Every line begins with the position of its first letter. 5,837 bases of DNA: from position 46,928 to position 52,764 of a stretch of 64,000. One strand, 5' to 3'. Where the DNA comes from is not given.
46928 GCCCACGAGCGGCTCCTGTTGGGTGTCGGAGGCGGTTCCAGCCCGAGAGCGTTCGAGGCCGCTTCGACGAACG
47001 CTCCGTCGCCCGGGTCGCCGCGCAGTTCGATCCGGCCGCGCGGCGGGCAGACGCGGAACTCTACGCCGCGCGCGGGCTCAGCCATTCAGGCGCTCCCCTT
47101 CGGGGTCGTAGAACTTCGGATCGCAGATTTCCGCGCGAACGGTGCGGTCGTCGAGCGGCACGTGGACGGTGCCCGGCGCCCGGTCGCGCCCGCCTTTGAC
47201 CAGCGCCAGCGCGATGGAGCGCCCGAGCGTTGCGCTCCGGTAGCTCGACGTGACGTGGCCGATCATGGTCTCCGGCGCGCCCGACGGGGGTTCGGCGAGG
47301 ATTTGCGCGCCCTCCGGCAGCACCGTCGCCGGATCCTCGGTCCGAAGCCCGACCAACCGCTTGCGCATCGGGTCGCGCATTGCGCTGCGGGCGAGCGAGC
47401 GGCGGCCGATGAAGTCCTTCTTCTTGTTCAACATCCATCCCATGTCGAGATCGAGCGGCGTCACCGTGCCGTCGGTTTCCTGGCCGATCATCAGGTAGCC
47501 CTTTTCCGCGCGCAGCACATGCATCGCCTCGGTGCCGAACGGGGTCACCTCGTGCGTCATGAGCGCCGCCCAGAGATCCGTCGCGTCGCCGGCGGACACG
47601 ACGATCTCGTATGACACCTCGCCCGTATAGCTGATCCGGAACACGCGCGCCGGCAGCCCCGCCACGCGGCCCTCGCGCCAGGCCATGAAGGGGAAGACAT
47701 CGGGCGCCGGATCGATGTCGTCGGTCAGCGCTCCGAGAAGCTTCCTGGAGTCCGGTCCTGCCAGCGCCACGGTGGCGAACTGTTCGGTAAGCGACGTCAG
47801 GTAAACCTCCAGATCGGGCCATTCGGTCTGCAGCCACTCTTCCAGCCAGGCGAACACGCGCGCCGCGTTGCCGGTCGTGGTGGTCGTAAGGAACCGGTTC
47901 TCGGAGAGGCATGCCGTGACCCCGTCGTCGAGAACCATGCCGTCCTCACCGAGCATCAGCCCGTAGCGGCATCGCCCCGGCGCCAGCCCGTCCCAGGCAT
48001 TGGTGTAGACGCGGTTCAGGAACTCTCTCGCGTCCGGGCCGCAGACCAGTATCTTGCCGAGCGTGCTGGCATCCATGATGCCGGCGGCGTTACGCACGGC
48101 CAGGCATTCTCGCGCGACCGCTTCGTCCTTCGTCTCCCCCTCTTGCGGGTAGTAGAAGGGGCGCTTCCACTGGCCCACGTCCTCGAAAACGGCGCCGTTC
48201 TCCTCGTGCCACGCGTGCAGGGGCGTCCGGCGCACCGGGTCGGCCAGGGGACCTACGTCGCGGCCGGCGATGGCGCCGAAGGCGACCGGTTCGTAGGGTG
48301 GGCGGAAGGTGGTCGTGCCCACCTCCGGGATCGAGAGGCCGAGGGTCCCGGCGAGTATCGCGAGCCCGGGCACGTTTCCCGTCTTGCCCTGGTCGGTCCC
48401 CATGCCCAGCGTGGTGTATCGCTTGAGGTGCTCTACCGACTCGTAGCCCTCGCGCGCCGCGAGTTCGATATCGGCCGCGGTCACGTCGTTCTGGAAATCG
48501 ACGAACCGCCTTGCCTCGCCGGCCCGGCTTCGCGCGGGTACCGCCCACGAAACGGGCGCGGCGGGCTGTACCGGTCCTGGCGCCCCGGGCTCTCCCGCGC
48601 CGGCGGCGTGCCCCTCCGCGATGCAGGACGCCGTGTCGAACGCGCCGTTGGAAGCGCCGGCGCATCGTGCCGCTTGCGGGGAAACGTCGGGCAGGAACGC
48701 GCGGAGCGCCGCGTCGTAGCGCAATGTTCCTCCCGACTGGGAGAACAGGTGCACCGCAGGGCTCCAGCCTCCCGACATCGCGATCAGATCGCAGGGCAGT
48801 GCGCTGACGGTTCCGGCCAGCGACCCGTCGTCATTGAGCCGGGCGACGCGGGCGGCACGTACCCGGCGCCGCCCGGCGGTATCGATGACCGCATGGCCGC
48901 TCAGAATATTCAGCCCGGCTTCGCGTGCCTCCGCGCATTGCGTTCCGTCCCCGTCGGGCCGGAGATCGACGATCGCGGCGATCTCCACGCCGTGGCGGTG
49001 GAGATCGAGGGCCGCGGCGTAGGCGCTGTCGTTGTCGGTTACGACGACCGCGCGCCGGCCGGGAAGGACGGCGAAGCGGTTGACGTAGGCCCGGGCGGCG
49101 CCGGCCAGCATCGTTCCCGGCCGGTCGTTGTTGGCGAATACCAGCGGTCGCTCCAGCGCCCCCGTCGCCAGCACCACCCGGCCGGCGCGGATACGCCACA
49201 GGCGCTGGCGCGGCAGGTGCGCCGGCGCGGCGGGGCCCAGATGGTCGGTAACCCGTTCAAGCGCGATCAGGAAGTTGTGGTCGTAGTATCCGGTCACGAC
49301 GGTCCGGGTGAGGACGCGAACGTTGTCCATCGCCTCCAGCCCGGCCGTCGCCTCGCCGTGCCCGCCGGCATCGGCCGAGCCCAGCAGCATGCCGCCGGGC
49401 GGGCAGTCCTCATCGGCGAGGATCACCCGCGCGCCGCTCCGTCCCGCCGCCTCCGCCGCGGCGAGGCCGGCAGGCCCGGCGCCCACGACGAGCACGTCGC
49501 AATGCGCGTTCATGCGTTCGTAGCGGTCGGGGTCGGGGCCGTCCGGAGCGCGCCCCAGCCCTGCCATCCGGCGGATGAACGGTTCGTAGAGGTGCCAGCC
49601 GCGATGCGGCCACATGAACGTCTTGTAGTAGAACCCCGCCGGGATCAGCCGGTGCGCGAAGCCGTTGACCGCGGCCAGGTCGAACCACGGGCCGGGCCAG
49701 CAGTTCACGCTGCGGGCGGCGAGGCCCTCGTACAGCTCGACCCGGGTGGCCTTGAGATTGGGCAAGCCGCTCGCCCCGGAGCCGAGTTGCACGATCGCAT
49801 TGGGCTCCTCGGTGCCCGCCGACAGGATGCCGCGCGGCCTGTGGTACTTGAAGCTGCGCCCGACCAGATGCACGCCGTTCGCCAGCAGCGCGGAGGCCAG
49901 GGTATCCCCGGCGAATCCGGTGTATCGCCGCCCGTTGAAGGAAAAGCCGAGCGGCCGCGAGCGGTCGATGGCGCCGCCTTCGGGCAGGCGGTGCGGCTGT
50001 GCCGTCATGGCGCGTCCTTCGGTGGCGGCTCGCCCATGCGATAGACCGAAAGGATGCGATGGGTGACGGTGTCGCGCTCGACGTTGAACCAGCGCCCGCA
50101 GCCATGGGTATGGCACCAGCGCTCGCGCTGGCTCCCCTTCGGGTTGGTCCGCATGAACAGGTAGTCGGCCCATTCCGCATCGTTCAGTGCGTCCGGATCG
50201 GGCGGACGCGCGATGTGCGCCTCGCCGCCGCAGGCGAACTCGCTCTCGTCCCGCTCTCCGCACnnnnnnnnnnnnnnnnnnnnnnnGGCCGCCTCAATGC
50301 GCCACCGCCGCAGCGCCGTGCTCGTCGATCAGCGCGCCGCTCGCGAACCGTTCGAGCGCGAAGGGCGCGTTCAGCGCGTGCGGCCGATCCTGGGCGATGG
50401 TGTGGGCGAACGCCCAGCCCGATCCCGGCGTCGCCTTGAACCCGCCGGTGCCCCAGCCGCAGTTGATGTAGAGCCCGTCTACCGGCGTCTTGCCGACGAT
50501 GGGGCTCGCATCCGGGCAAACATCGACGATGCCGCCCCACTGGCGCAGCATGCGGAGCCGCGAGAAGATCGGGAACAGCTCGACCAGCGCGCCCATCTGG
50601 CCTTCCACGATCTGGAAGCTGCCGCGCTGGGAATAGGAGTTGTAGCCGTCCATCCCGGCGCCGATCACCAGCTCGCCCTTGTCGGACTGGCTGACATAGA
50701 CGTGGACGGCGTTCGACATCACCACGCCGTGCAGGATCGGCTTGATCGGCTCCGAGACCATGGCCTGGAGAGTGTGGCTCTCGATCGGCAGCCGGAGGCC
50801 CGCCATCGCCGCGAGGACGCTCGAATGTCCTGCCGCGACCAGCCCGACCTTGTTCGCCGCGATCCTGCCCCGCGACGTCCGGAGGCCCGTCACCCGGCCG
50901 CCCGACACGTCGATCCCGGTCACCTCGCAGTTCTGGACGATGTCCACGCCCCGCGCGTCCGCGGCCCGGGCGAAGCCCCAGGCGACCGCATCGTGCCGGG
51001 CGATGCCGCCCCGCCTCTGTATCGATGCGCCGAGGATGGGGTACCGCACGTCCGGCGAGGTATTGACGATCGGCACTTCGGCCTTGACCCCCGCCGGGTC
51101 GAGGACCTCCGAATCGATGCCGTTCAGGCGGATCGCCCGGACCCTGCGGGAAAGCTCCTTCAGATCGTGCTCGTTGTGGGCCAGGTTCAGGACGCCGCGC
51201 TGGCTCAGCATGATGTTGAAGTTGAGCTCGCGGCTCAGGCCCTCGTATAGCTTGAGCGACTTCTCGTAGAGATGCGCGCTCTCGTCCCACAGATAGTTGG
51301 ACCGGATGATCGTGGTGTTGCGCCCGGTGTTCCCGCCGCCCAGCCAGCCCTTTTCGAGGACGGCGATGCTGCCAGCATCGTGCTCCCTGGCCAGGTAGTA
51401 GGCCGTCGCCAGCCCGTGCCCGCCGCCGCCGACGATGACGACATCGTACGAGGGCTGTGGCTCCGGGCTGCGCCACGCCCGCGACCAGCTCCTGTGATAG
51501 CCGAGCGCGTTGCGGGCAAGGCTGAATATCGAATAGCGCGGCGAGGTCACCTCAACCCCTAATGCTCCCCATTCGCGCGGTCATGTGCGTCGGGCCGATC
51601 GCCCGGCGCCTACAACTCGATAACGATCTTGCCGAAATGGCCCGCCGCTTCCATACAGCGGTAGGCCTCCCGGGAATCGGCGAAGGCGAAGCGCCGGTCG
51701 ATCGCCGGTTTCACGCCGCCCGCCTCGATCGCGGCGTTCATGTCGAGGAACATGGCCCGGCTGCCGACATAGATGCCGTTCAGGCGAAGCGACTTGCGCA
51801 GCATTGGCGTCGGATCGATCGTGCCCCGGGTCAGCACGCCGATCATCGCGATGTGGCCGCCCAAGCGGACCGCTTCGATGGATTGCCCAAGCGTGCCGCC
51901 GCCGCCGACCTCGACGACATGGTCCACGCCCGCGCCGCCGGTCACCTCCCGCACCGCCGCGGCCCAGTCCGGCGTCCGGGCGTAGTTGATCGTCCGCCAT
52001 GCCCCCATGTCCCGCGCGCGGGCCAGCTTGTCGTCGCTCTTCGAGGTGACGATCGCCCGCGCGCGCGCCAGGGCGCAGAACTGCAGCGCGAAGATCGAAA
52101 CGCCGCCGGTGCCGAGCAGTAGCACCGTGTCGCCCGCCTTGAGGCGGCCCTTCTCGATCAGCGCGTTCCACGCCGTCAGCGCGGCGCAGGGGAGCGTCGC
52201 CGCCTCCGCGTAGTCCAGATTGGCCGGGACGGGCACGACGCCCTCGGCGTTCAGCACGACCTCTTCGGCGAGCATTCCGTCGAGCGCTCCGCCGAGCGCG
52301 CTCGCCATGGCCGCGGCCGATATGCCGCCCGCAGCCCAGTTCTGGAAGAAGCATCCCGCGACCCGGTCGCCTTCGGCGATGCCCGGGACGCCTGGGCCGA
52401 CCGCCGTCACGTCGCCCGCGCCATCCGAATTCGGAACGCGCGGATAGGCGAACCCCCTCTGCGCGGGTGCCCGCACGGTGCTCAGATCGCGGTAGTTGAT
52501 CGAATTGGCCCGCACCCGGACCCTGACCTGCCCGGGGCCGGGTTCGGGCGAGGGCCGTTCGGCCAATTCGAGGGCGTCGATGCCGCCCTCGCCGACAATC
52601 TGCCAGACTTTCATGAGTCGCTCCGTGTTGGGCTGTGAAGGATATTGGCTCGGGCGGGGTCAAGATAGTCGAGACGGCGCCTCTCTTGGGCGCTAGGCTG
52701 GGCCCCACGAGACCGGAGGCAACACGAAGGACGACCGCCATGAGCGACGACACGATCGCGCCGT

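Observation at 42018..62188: N-methyl-compound catabolic supercluster: four Rieske oxygenases with no cognate reductase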

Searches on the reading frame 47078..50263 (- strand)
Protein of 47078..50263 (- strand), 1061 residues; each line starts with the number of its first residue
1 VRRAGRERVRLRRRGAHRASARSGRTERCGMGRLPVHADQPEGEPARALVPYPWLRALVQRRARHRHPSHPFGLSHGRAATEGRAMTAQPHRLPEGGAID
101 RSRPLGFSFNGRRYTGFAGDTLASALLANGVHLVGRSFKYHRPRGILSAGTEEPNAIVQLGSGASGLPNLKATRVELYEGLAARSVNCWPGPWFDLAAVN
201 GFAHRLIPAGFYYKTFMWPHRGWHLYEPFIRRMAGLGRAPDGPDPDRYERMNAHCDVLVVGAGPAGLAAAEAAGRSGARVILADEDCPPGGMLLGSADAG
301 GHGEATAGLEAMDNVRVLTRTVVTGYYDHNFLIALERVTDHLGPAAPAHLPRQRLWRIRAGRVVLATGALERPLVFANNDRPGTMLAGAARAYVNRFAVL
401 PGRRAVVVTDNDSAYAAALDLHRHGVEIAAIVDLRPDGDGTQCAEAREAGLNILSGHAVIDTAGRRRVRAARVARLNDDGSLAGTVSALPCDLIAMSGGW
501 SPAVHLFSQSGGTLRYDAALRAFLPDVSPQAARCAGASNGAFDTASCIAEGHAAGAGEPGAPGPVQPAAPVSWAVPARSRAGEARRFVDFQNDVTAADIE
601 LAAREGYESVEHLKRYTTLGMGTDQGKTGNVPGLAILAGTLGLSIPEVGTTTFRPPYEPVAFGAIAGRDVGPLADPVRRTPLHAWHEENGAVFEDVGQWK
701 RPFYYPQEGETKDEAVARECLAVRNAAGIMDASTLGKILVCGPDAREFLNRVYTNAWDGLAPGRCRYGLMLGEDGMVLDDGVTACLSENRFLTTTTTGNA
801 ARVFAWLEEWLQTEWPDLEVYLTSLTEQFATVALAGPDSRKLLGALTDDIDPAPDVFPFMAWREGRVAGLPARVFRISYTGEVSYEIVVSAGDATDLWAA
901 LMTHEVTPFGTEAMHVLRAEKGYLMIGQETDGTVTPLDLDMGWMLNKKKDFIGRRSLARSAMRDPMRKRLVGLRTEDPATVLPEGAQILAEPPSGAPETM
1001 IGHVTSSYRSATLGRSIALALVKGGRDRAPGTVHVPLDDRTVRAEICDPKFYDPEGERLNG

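Call 7: search_protein_families(library=pfam, proteins=[window:47078-50263:-], max_evalue=0.001)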
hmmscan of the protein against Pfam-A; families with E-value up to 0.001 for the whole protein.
window:47078-50263:- (1061 aa): 10 families
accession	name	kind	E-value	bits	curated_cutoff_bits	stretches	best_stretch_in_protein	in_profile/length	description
PF01571.26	GCV_T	-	2.1e-70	237.3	25.6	1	682-944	1-255/255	Aminomethyltransferase folate-binding domain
PF17806.6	SO_alpha_A3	-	4.1e-34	117.2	23.1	1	584-668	2-87/87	Sarcosine oxidase A3 domain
PF13510.11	Fer2_4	-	3.7e-23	81.8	22.8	1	103-187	2-81/82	2Fe-2S iron-sulfur cluster binding domain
PF08669.17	GCV_T_C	-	5.9e-19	68.2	25.9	1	968-1053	1-80/80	Glycine cleavage T-protein C-terminal barrel domain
PF07992.20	Pyr_redox_2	-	1.5e-10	41.5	26.1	1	256-512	2-249/291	Pyridine nucleotide-disulphide oxidoreductase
PF13738.12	Pyr_redox_3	-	1.6e-07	31.3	30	0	358-432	123-194/305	Pyridine nucleotide-disulphide oxidoreductase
PF12831.13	FAD_oxidored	-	2.9e-07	30.6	27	1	256-294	1-39/416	FAD dependent oxidoreductase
PF03486.20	HI0933_like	-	6.1e-05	23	50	1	256-291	2-37/244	HI0933-like protein Rossmann domain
PF13450.12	NAD_binding_8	-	0.00018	22.1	21.9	0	259-294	1-36/68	NAD(P)-binding Rossmann-like domain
PF01946.23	Thi4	-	0.00068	19.4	26.2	0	253-294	16-59/235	Thi4 family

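Call 28: search_protein_families(library=ncbifam, proteins=[window:47078-50008:-], max_evalue=0.00001)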
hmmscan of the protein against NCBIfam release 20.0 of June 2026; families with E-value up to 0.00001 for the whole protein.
window:47078-50008:- (976 aa): 12 families
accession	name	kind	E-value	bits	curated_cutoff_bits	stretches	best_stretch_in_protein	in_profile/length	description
TIGR01372.1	soxA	subfamily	0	1401.2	1164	1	4-975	2-995/996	sarcosine oxidase subunit alpha family protein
NF001567.0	PRK00389.1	subfamily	1.3e-66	225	300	1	592-969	3-355/359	glycine cleavage system aminomethyltransferase GcvT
TIGR00528.1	gcvT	equivalog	6.8e-53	179.9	235.85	1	593-967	2-360/362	glycine cleavage system aminomethyltransferase GcvT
NF053776.1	TmaoDeMthMsil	equivalog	2.6e-47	161.8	1100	1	616-974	405-761/763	trimethylamine N-oxide demethylase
NF010093.0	PRK13579.1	equivalog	5e-44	150.6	459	1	591-967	8-364/371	glycine cleavage system aminomethyltransferase GcvT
NF009133.0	PRK12486.1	equivalog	3.5e-16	59.1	410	1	629-965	42-367/369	dimethylsulfoniopropionate demethylase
TIGR03997.1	mycofact_OYE_2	equivalog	4.5e-08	31.9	793.15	1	170-222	380-432/645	mycofactocin system FadH/OYE family oxidoreductase 2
NF047633.1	SyrngDmethDesA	equivalog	9.5e-08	31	800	0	650-817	56-224/453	syringate O-demethylase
TIGR04018.1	Bthiol_YpdA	hypoth_equivalog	2.6e-07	29.7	339.9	0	273-347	112-182/316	YpdA family putative bacillithiol disulfide reductase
NF006130.0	PRK08274.1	equivalog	8.4e-07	28.1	369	1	167-256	3-82/467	FAD-dependent tricarballylate dehydrogenase TcuA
NF004789.0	PRK06134.1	subfamily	2.4e-06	26.4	747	1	165-216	8-56/581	FAD-dependent oxidoreductase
TIGR01292.1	TRX_reduct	equivalog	4e-06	25.8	343.45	1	171-389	2-215/300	thioredoxin-disulfide reductase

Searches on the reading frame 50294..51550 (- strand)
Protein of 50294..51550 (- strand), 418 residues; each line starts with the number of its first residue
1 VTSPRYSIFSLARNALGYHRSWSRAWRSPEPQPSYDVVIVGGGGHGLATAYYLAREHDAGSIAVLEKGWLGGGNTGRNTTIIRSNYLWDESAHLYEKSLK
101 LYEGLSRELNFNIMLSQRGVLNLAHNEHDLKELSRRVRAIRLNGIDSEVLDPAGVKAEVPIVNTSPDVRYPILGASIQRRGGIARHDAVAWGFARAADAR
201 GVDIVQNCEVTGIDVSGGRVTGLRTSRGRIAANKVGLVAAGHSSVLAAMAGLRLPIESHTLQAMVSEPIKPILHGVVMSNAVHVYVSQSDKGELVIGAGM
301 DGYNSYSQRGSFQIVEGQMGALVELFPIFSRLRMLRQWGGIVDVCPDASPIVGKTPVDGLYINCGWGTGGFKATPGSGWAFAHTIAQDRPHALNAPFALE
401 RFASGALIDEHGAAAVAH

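Call 6: search_protein_families(library=pfam, proteins=[window:50294-51550:-], max_evalue=0.001)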
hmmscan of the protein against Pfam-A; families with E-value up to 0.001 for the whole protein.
window:50294-51550:- (418 aa): 6 families
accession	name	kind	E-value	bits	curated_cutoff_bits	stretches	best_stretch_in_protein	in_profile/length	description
PF01266.30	DAO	-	9.8e-69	233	27.9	1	36-383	1-352/353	FAD dependent oxidoreductase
PF01946.23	Thi4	-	2.6e-05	24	26.2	1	35-74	18-57/235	Thi4 family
PF07992.20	Pyr_redox_2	-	6.8e-05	22.9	26.1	0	35-129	1-84/291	Pyridine nucleotide-disulphide oxidoreductase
PF13450.12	NAD_binding_8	-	9.9e-05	23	21.9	1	39-95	1-52/68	NAD(P)-binding Rossmann-like domain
PF00890.30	FAD_binding_2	-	0.00013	21.8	20.4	0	36-75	1-38/414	FAD binding domain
PF12831.13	FAD_oxidored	-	0.00013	21.8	27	0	36-252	1-155/416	FAD dependent oxidoreductase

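Call 28: search_protein_families(library=ncbifam, proteins=[window:50294-51550:-], max_evalue=0.00001)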
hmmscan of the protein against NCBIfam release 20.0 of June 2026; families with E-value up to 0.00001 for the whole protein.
window:50294-51550:- (418 aa): 13 families
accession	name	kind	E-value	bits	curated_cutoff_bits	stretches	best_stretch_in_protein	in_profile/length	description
TIGR01373.1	soxB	subfamily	1.6e-211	702.4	529.45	1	5-410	1-407/407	sarcosine oxidase subunit beta family protein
NF001933.0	PRK00711.1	subfamily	1.4e-27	96.8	383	1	98-405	115-419/429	D-amino acid dehydrogenase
TIGR02352.1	thiamin_ThiO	equivalog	2.2e-23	82.9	250.8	1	37-387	1-349/351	glycine oxidase ThiO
NF008425.0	PRK11259.1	equivalog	4.3e-19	68.7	257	1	34-242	4-203/377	N-methyl-L-tryptophan oxidase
NF050086.1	pipecolate_AmaA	exception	4.7e-16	58.5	600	1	34-400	25-395/425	L-pipecolate oxidase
TIGR01377.1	soxA_mon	subfamily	8.8e-14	51.1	479.65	1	35-259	1-216/381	amino oxidase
NF008726.1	PRK11728.1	equivalog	3.5e-13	49.2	299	1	35-253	1-212/389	L-2-hydroxyglutarate oxidase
TIGR03364.1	HpnW_proposed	hypoth_equivalog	2.1e-11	43.5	285.1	1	35-264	1-218/365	TIGR03364 family FAD-dependent oxidoreductase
TIGR03329.1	Phn_aa_oxid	hypoth_equivalog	6.9e-08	31.7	632.8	1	35-355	25-360/460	putative aminophosphonate oxidoreductase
NF004991.0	PRK06370.1-3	subfamily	3.1e-07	29.3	620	1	24-73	25-72/509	FAD-containing oxidoreductase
NF033460.1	glycerol3P_ox_II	equivalog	1.6e-06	27.6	460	1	34-252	1-217/361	type 2 glycerol-3-phosphate oxidase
NF006130.0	PRK08274.1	equivalog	5.9e-06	25.4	369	0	32-84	3-54/467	FAD-dependent tricarballylate dehydrogenase TcuA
NF009074.0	PRK12409.1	equivalog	6.4e-06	25.6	494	0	110-387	126-405/410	D-amino acid dehydrogenase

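Call 55: search_solved_structures(query=window:50294-51550:-, max_evalue=1e-20, show_alignments=1)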
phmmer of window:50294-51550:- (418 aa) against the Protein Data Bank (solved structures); distinct sequences matched with E-value up to 1e-20: 4.
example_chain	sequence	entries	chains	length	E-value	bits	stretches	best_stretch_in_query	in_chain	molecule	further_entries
1vrq_B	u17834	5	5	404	4.7e-177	592.6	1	25-418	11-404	Sarcosine oxidase beta subunit | Subunit beta of sarcosine oxidase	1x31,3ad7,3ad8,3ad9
2gag_B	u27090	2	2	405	5.6e-177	592.3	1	25-418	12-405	heterotetrameric sarcosine oxidase beta-subunit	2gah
3ada_B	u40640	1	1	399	5.8e-177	592.3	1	25-418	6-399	SARCOSINE OXIDASE BETA SUBUNIT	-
1y56_B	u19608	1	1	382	1.1e-33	120.4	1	35-389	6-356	sarcosine oxidase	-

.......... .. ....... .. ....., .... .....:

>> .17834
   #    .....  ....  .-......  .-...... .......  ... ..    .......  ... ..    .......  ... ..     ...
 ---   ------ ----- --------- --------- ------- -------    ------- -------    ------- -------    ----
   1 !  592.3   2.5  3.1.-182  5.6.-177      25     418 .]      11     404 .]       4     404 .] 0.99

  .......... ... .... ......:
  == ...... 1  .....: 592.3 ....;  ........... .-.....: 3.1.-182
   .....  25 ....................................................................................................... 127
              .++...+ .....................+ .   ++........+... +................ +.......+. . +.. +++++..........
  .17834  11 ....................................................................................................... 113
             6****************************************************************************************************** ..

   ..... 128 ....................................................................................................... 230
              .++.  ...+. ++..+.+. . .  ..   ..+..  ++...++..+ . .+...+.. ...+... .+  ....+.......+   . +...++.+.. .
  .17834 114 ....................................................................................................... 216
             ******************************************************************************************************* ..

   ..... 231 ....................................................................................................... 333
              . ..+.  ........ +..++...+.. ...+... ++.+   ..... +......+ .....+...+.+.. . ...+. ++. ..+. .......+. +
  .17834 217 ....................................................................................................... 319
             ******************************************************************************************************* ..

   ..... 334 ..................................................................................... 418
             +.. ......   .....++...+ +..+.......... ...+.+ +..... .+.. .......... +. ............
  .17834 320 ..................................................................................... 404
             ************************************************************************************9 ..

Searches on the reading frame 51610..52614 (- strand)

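Call 6: search_protein_families(library=pfam, proteins=[window:51610-52614:-], max_evalue=0.001)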
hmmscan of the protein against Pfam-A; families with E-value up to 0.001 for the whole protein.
window:51610-52614:- (334 aa): 3 families
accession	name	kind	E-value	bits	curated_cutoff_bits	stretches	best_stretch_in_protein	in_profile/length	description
PF00107.32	ADH_zinc_N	-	1.2e-24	87.1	31.8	1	171-293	1-124/129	Zinc-binding dehydrogenase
PF13602.12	ADH_zinc_N_2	-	3.4e-18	67.3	27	1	203-332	1-134/134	Zinc-binding dehydrogenase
PF08240.17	ADH_N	-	6.5e-16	58.9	23.5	1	26-130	1-103/104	Alcohol dehydrogenase GroES-like domain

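Call 28: search_protein_families(library=ncbifam, proteins=[window:51610-52614:-], max_evalue=0.00001)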
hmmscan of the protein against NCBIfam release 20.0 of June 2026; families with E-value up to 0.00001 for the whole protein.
window:51610-52614:- (334 aa): 21 families
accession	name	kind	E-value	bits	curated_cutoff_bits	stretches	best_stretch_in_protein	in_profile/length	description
TIGR02824.1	quinone_pig3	subfamily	4.7e-48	163.9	296.8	1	1-333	1-324/325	putative NAD(P)H quinone oxidoreductase, PIG3 family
NF010344.0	PRK13771.1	subfamily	7.1e-30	104.1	349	1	14-333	12-332/334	putative alcohol dehydrogenase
NF003808.0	PRK05396.1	equivalog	8.5e-29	100.5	380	1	15-333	13-339/341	L-threonine 3-dehydrogenase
NF006940.0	PRK09422.1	equivalog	2.2e-27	95.9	344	1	57-333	52-334/338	alcohol dehydrogenase AdhP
NF041172.1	AcrlCoa_red_Thmprot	equivalog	2.9e-26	92.2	500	1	12-333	10-333/334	acryloyl-CoA reductase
TIGR00692.1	tdh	equivalog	3.4e-26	92.1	458.35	1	15-332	11-338/340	L-threonine 3-dehydrogenase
TIGR03989.1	Rxyl_3153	subfamily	1.6e-24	86.8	440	2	113-261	139-289/370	NDMA-dependent alcohol dehydrogenase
TIGR01751.1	crot-CoA-red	equivalog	7.2e-24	84.2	378.55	1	13-330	23-383/398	crotonyl-CoA carboxylase/reductase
TIGR03451.1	mycoS_dep_FDH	equivalog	9.5e-24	83.9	512.9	1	105-263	124-280/358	S-(hydroxymethyl)mycothiol dehydrogenase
NF041183.1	Pks2_ls1_myc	equivalog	3.4e-22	77.2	2400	1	5-333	1410-1728/2086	sulfolipid-1 biosynthesis phthioceranic/hydroxyphthioceranic acid synthase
NF008024.0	PRK10754.1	subfamily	4.2e-20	72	348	1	5-258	6-238/327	NADPH:quinone reductase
NF047908.1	AldhRedAhr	equivalog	8.4e-17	61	470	1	23-323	24-324/335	NADPH-dependent aldehyde reductase Ahr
NF041097.1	keto_inos_dh_IolM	equivalog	1.2e-16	60.4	450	1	15-319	40-375/389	scyllo-inosose 3-dehydrogenase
TIGR02817.1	adh_fam_1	subfamily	9.8e-16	58.1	284.05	1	13-289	15-275/336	zinc-binding alcohol dehydrogenase family protein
TIGR02823.1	oxido_YhdH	subfamily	2.5e-15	56.1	297.25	1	26-282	25-267/324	acrylyl-CoA reductase family protein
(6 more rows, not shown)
